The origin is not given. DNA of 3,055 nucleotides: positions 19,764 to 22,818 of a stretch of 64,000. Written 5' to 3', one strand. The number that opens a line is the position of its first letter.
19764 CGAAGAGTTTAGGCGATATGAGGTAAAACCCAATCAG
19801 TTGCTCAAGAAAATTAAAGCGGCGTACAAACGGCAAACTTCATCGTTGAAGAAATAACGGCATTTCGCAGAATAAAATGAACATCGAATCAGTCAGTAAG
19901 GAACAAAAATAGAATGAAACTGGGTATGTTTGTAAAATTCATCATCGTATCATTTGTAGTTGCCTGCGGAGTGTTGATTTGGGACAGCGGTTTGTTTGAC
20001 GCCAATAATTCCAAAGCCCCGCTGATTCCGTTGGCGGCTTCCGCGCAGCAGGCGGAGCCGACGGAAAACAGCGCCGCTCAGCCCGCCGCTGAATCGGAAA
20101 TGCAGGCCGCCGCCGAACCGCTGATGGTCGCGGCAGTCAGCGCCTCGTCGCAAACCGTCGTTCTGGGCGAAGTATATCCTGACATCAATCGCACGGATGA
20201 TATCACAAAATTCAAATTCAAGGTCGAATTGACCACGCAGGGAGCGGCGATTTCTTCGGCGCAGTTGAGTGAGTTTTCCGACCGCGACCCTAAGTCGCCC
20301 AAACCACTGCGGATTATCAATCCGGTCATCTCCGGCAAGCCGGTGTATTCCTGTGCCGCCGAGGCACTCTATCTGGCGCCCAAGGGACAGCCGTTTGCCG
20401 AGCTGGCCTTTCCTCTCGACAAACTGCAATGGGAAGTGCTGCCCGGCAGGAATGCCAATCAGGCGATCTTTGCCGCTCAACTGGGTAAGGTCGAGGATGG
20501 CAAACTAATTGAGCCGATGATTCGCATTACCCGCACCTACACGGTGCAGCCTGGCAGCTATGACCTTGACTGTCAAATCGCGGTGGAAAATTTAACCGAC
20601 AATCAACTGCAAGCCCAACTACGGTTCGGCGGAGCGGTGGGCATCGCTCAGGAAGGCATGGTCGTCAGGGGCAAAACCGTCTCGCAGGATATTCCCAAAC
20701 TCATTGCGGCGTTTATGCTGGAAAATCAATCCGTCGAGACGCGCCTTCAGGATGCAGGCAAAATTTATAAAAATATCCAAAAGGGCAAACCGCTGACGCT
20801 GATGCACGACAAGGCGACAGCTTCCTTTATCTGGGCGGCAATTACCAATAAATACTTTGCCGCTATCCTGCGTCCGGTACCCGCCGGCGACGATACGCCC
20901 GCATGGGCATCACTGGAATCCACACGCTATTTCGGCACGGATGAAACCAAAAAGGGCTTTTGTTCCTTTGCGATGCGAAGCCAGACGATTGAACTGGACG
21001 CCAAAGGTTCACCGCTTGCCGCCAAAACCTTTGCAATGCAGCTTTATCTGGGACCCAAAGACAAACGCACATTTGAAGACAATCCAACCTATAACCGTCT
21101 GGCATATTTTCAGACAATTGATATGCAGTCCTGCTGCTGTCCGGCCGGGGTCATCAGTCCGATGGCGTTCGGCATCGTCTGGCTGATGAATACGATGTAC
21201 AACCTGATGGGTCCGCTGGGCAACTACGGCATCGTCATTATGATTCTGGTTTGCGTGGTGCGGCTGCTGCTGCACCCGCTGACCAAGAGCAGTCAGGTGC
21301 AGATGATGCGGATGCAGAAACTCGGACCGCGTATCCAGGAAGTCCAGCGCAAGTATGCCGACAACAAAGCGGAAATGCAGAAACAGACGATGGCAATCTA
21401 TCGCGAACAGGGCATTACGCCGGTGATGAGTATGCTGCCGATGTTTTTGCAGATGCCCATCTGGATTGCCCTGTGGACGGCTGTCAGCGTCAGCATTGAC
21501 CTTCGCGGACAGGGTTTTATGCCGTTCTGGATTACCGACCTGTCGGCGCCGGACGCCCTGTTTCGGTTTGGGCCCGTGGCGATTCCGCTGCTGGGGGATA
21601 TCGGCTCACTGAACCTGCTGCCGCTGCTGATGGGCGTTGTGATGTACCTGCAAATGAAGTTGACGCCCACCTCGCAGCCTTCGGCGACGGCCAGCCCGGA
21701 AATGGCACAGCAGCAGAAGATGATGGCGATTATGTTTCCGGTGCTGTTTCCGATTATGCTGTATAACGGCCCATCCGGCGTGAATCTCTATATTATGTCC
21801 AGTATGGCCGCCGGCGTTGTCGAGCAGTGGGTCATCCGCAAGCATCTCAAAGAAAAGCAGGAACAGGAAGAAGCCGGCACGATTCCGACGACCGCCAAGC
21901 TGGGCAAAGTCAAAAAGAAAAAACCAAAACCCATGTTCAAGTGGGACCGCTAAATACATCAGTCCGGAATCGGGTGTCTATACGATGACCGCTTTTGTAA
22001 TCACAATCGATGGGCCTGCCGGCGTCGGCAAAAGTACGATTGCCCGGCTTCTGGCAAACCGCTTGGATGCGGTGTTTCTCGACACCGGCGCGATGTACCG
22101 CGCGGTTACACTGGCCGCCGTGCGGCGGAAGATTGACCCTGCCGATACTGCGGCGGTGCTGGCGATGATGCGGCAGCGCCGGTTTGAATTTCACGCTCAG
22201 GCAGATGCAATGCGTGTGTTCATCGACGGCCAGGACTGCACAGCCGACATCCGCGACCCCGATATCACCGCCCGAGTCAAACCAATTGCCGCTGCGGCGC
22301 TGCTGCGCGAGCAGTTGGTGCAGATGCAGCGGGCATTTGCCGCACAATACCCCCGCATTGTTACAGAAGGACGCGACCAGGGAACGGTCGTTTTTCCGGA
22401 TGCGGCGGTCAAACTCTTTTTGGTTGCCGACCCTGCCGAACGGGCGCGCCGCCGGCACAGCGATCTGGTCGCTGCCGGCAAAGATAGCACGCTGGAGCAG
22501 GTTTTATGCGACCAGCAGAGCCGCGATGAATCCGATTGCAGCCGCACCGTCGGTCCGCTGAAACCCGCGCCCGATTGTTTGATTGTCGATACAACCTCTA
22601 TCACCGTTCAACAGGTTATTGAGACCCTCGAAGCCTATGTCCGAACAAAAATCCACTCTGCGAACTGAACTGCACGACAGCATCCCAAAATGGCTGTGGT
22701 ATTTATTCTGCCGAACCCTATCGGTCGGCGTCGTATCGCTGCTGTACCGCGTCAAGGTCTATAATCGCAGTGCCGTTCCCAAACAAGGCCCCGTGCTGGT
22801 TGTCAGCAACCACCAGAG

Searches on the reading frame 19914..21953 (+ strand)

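Call 6: search_protein_families(library=pfam, proteins=[window:19914-21953:+])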
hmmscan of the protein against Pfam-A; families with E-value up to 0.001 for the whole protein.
window:19914-21953:+ (679 aa): 2 families
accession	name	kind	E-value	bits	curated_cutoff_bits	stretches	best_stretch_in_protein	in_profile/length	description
PF02096.25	60KD_IMP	-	1.1e-45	155.9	35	1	438-643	1-163/163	60Kd inner membrane protein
PF14849.12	YidC_periplas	-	3.7e-13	50.5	24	1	101-395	8-266/283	YidC periplasmic domain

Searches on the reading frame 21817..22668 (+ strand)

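Call 6: search_protein_families(library=pfam, proteins=[window:21817-22668:+])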
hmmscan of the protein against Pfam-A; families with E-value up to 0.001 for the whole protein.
window:21817-22668:+ (283 aa): 6 families
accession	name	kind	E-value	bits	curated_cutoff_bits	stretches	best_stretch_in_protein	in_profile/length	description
PF02224.24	Cytidylate_kin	-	4.2e-66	223.1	26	1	62-276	1-210/211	Cytidylate kinase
PF13189.12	Cytidylate_kin2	-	1.2e-06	29.2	28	1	61-213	1-128/176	Cytidylate kinase-like family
PF13238.12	AAA_18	-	9.6e-05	23.3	29.4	1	62-91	1-25/128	AAA domain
PF13671.12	AAA_33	-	0.00022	22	27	1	62-111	2-52/143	AAA domain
PF13207.12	AAA_17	-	0.00027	21.6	27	0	66-138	2-78/136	AAA domain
PF13191.12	AAA_16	-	0.00056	20.9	32.6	1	62-158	27-104/167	AAA ATPase domain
